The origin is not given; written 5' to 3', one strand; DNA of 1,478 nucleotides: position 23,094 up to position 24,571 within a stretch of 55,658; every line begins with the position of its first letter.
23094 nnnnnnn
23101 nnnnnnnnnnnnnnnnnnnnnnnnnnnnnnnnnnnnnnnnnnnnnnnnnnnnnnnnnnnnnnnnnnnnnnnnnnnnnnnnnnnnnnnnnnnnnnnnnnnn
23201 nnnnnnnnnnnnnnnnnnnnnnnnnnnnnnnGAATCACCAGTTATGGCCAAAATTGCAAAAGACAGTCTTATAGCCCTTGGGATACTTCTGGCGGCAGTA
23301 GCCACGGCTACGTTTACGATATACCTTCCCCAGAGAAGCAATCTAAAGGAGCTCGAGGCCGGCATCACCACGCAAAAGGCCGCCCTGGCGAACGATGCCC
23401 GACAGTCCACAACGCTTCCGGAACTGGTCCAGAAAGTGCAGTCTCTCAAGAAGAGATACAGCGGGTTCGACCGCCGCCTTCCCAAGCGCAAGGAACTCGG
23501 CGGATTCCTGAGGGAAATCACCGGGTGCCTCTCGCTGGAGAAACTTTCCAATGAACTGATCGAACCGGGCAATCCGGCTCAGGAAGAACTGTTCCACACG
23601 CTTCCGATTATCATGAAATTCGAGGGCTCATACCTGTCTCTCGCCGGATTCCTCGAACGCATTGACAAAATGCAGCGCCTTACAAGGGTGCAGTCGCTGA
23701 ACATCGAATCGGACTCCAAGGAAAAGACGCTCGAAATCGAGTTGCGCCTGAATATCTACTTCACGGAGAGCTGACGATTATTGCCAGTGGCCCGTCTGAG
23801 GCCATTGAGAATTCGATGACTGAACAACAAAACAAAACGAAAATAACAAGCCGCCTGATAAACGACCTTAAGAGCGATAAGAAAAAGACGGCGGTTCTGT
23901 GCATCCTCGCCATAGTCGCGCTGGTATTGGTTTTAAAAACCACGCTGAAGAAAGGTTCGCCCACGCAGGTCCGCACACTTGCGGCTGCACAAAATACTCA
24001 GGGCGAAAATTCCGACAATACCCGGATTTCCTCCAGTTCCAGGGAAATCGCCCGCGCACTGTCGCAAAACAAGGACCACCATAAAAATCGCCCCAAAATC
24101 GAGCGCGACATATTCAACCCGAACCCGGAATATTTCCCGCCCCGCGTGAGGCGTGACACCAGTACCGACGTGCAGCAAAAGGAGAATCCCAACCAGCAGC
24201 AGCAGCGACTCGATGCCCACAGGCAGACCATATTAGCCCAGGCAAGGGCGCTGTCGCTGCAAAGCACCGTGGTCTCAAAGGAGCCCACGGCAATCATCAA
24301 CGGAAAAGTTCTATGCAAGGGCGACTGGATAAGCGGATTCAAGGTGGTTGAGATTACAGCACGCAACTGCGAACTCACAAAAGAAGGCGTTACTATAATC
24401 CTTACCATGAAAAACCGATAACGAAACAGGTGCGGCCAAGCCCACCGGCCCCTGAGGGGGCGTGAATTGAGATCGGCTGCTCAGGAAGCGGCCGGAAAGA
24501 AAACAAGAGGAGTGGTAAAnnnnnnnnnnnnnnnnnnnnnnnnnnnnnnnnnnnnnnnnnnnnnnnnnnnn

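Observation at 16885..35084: An 18 kb hybrid type IV filament locus combines T2SS-style pseudopilins with a PilMNO/MSHA-style core, interrupted by a signalling cassette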

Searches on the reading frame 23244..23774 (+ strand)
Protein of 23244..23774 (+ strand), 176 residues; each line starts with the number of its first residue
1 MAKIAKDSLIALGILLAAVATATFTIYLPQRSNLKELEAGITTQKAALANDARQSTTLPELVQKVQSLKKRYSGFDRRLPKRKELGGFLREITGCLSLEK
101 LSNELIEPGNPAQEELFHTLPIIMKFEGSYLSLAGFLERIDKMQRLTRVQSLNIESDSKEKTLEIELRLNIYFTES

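Call 3: search_protein_families(library=pfam, proteins=[window:23244-23774:+], max_evalue=0.01)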
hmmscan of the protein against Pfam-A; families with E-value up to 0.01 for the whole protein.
window:23244-23774:+ (176 aa): 1 family
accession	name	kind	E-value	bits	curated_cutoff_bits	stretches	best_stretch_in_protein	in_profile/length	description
PF04350.18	PilO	-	6.9e-21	75.3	22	1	34-172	1-141/145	Pilus assembly protein, PilO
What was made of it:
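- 23244..23774 (+): g10, PilO. Pfam PilO 75.3 (cutoff 22) (call 3).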

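Call 5: search_protein_families(library=ncbifam, proteins=[window:23244-23774:+], max_evalue=0.01)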
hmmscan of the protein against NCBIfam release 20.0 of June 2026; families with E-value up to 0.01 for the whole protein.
window:23244-23774:+ (176 aa): 1 family
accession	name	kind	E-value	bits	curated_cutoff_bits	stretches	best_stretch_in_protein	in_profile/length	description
NF040576.1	T2SS_GspM_XpsM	equivalog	5.7e-05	22.8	60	1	9-71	2-64/180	type II secretion system protein GspM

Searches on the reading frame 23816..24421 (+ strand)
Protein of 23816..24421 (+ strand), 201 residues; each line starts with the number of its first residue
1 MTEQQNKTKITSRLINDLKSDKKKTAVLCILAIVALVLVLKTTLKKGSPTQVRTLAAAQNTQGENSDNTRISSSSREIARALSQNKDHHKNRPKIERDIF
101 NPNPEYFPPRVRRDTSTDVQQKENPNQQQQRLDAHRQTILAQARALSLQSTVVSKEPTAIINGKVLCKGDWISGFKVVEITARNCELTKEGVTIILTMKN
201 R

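Call 4: search_protein_families(library=pfam, proteins=[window:23816-24421:+], max_evalue=0.01)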
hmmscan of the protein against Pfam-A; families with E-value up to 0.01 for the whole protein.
window:23816-24421:+ (201 aa): 1 family
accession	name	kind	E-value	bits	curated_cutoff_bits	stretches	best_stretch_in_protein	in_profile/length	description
PF23862.1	CdsD_C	-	2.4e-05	24.7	27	1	157-192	16-51/56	CdsD C-terminal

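Call 6: search_protein_families(library=ncbifam, proteins=[window:23816-24421:+], max_evalue=0.01)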
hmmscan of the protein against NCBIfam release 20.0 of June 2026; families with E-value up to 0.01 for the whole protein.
window:23816-24421:+ (201 aa): 1 family
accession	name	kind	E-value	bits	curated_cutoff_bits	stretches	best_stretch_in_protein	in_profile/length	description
NF040486.1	SrfA_fam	subfamily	0.0033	16.9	150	1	22-164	218-335/438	SrfA family protein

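Call 35: search_solved_structures(query=A3, max_evalue=1)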
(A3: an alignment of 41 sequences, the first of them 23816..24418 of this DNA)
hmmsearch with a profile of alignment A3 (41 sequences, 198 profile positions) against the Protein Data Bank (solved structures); distinct sequences matched with E-value up to 1: 2.
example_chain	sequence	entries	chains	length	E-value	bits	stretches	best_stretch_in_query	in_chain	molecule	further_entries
4ely_A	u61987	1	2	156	0.36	13.9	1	9-68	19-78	DNA gyrase subunit A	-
8fed_K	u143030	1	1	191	0.66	13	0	13-80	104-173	Transmembrane protein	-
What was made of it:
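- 23816..24421 (+): g11, bitopic protein with a GspB/CdsD_C-type C-terminal beta-domain; inferred PilP/GspC-equivalent link to the secretin. No PDB match (call 35).
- Tried and rejected: Nothing significant (call 35).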

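Call 36: search_protein_families(library=pfam, alignment_id=A3, max_evalue=0.1)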
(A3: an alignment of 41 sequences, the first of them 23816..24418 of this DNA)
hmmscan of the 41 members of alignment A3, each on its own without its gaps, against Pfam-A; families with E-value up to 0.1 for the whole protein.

A. member 1, window:23816-24418:+ (201 aa): 3 families
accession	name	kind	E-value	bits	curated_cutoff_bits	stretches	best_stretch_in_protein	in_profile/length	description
PF23862.1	CdsD_C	-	2.4e-05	24.7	27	1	157-192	16-51/56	CdsD C-terminal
PF13425.11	O-antigen_lig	-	0.017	14.4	31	1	18-149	240-341/462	O-antigen ligase like membrane protein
PF16537.11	T2SSB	-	0.02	15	28.4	1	159-191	20-53/60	Type II secretion system protein B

B. families by the number of members that match (of 41 scanned): 15 families
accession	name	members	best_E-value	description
PF23862.1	CdsD_C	37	2.4e-09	CdsD C-terminal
PF16537.11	T2SSB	29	4.7e-05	Type II secretion system protein B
PF23893.1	Y4YQ_C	12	0.00025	Uncharacterised protein Y4YQ C-terminal domain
PF13192.12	Thioredoxin_3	2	0.023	Thioredoxin domain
PF19801.4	DUF6284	1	0.0051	Family of unknown function (DUF6284)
PF13425.11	O-antigen_lig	1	0.017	O-antigen ligase like membrane protein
PF15707.10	MCCD1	1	0.017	Mitochondrial coiled-coil domain protein 1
PF19803.4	DUF6286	1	0.024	Family of unknown function (DUF6286)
PF25687.1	Mycobacteriophage_Gene3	1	0.029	Mycobacteriophage Gene 3 protein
PF21827.1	New_glue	1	0.041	New glue protein family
PF23933.1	DUF7269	1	0.068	Family of unknown function (DUF7269)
PF13624.11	SurA_N_3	1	0.075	SurA-like N-terminal domain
PF13462.12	Thioredoxin_4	1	0.076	Thioredoxin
PF11356.14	T2SSC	1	0.079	Type II secretion system protein C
PF10717.14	ODV-E18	1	0.098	Occlusion-derived virus envelope protein ODV-E18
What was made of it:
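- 23816..24421 (+): CdsD_C in 37 of 41 and T2SSB in 29 of 41 family members (call 36).
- On T4aP (type IVa pilus): No PilP family match (calls 4, 36).
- On T2SS (type II secretion system): One of 41 g11 family members has a T2SSC hit at E 0.079 (call 36).
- Checked: 'GspB/PilP-like' rests only on a C-terminal domain of about 40 aa (CdsD_C in 37 of 41 family members, T2SSB in 29 of 41; call 36);
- g11 carries a GspB-type domain (call 36).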
